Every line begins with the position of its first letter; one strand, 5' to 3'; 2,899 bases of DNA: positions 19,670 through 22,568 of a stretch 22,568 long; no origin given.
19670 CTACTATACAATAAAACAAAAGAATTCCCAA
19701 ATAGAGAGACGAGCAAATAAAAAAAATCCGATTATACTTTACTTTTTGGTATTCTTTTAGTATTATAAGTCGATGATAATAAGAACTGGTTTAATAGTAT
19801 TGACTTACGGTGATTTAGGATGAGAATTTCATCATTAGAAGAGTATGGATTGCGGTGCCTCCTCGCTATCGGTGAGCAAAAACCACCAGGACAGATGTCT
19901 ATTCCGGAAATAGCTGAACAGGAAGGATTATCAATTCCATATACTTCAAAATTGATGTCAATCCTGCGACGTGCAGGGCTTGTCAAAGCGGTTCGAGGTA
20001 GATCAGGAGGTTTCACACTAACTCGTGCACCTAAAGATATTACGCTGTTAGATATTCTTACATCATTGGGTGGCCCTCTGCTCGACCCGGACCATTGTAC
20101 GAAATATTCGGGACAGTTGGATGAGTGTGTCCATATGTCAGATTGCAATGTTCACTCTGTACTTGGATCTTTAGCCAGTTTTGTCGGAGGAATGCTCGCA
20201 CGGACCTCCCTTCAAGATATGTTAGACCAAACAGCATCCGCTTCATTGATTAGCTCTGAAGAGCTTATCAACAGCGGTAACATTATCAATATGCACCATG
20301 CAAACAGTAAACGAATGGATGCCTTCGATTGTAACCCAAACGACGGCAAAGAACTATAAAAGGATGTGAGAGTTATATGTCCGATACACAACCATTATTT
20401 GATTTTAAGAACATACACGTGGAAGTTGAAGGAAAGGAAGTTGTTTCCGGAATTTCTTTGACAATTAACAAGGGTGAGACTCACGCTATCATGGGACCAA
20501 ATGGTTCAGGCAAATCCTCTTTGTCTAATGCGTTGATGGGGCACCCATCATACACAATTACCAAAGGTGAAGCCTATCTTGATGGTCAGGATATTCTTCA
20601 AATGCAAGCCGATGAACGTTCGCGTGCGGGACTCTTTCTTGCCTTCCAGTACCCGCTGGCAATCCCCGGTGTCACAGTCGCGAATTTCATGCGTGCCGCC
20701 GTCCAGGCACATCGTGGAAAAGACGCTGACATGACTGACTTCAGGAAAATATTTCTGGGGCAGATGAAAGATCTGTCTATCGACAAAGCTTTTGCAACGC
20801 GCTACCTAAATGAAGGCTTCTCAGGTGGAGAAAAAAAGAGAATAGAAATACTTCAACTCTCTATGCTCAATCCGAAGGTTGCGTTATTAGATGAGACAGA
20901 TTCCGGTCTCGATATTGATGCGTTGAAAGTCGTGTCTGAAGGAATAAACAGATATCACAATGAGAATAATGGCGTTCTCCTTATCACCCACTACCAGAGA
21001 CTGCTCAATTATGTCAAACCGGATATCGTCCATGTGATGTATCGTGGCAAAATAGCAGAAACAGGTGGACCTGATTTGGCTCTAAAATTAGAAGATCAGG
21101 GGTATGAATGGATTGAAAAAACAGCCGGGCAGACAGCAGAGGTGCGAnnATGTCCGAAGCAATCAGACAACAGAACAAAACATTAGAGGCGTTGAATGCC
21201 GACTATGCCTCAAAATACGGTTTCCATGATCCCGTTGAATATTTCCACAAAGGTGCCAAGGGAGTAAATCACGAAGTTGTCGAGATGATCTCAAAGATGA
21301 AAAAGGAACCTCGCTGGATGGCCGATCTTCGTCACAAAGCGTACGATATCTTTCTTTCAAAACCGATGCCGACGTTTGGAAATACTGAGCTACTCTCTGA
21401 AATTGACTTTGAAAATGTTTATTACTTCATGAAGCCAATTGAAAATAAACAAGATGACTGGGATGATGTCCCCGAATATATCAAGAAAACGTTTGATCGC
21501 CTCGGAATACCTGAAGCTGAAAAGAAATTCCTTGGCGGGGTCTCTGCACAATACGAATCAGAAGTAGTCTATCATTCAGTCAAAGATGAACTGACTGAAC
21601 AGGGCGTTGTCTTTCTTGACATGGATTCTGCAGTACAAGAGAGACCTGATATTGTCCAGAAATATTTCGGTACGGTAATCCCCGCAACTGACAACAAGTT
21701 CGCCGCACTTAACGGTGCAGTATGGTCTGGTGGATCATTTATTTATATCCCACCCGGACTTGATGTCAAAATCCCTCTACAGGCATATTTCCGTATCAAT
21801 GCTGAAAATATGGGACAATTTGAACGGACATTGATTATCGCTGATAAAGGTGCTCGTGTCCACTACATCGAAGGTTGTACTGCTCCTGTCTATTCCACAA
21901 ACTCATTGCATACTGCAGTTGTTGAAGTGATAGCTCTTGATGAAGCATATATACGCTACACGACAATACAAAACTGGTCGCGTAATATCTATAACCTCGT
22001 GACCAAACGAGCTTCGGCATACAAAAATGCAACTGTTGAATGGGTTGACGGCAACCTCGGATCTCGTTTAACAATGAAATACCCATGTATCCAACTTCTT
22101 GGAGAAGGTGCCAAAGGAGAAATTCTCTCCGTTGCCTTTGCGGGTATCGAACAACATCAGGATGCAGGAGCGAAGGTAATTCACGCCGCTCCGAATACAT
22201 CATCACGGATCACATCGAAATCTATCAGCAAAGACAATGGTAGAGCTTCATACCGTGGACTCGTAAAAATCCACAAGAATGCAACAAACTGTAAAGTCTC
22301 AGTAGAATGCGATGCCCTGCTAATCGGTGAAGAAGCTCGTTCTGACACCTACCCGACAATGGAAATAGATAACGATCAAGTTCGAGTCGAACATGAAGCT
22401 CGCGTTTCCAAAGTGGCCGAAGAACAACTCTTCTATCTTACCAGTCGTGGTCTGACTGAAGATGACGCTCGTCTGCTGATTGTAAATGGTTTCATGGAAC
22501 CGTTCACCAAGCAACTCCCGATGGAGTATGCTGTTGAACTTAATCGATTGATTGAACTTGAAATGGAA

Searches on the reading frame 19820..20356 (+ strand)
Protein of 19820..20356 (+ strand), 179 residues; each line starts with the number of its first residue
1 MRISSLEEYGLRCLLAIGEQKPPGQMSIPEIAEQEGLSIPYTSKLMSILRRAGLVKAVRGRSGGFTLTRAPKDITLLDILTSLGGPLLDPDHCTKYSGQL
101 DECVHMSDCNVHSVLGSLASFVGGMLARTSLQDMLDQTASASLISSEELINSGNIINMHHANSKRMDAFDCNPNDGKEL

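Call 32: search_protein_families(library=ncbifam, max_evalue=0.1, proteins=[window:19820-20356:+])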
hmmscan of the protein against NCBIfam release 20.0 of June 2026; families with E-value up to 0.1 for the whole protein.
window:19820-20356:+ (179 aa): 12 families
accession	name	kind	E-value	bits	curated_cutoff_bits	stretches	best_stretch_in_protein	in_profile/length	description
TIGR00738.1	rrf2_super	superfamily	4.6e-28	97.7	73.3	1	1-135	1-131/132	Rrf2 family transcriptional regulator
TIGR02944.1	suf_reg_Xantho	equivalog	2.9e-21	76.2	110.65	1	1-134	2-130/130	SUF system Fe-S cluster assembly regulator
NF047409.1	Cys_reg_CymR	equivalog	3.8e-19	69.2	195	1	1-92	1-92/139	cysteine metabolism transcriptional regulator CymR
TIGR02010.1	IscR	equivalog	6.3e-17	61.7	207.55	1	1-138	1-133/135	Fe-S cluster assembly transcriptional regulator IscR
NF008886.0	PRK11920.1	equivalog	2.7e-14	53.1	193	1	1-141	1-137/153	iron-responsive transcriptional regulator RirA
NF008110.0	PRK10857.1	equivalog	5.6e-13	49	275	1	1-137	1-132/164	Fe-S cluster assembly transcriptional regulator IscR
NF008240.0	PRK11014.1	equivalog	8e-12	45.4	182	1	1-138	1-131/141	nitric oxide-sensing transcriptional repressor NsrR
NF033788.1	HTH_metalloreg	subfamily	0.00086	19.1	55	1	24-59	24-59/77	metalloregulator ArsR/SmtB family transcription factor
NF045707.1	Dbac_1936_reg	equivalog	0.0012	18.8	115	1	8-83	17-85/99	ArsR/SmtB-type metalloregulator TsoR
NF033789.1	repress_SdpR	subfamily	0.03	14.2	100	1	24-59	20-55/79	autorepressor SdpR family transcription factor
NF041852.1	trans_reg_HypR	equivalog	0.047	13.7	180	1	37-81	34-78/139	redox-sensitive transcriptional regulator HypR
TIGR01884.1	cas_HTH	subfamily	0.061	12.7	60.2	1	24-64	155-195/202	CRISPR-associated CARF protein Csa3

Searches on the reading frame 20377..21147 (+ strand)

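Call 9: search_protein_families(library=pfam, proteins=[window:20377-21147:+])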
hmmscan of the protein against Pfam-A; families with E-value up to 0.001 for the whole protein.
window:20377-21147:+ (257 aa): 4 families
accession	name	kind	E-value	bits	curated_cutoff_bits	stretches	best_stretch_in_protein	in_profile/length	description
PF00005.33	ABC_tran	-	3.7e-24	86.3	25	1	24-174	2-135/137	ABC transporter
PF02463.25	SMC_N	-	2.2e-08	34.2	40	1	34-213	25-205/220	RecF/RecN/SMC N terminal domain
PF13304.12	AAA_21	-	0.00078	20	27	0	36-53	2-19/304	AAA domain, putative AbiEii toxin, Type IV TA system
PF13555.12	AAA_29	-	0.00085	19.5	27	0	27-54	16-43/61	P-loop containing region of AAA domain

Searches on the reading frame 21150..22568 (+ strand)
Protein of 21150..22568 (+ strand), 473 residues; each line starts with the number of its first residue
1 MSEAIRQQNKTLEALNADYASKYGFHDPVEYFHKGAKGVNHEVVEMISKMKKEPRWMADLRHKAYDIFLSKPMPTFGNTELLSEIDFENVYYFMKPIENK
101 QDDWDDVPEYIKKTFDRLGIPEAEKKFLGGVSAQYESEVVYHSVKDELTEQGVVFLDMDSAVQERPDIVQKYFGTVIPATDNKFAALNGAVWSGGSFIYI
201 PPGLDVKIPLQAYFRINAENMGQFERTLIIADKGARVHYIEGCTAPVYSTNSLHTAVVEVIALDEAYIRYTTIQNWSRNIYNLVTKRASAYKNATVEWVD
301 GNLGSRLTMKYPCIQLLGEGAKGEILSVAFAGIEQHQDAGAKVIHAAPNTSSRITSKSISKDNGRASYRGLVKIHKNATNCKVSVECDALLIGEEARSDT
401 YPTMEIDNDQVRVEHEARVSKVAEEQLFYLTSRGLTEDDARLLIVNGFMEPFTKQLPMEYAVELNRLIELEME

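Call 42: search_protein_families(library=pfam, proteins=[window:21150-22568:+])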
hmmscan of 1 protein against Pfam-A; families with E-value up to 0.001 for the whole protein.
window:21150-22568:+ (473 aa): 2 families
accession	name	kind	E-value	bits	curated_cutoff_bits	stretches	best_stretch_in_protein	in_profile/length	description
PF01458.23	SUFBD_core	-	2.4e-87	292.6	27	1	214-448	1-232/232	SUF system FeS cluster assembly, SufBD core domain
PF19295.5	SufBD_N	-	1.5e-09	38.2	23.5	1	145-211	105-171/172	SufBD protein N-terminal region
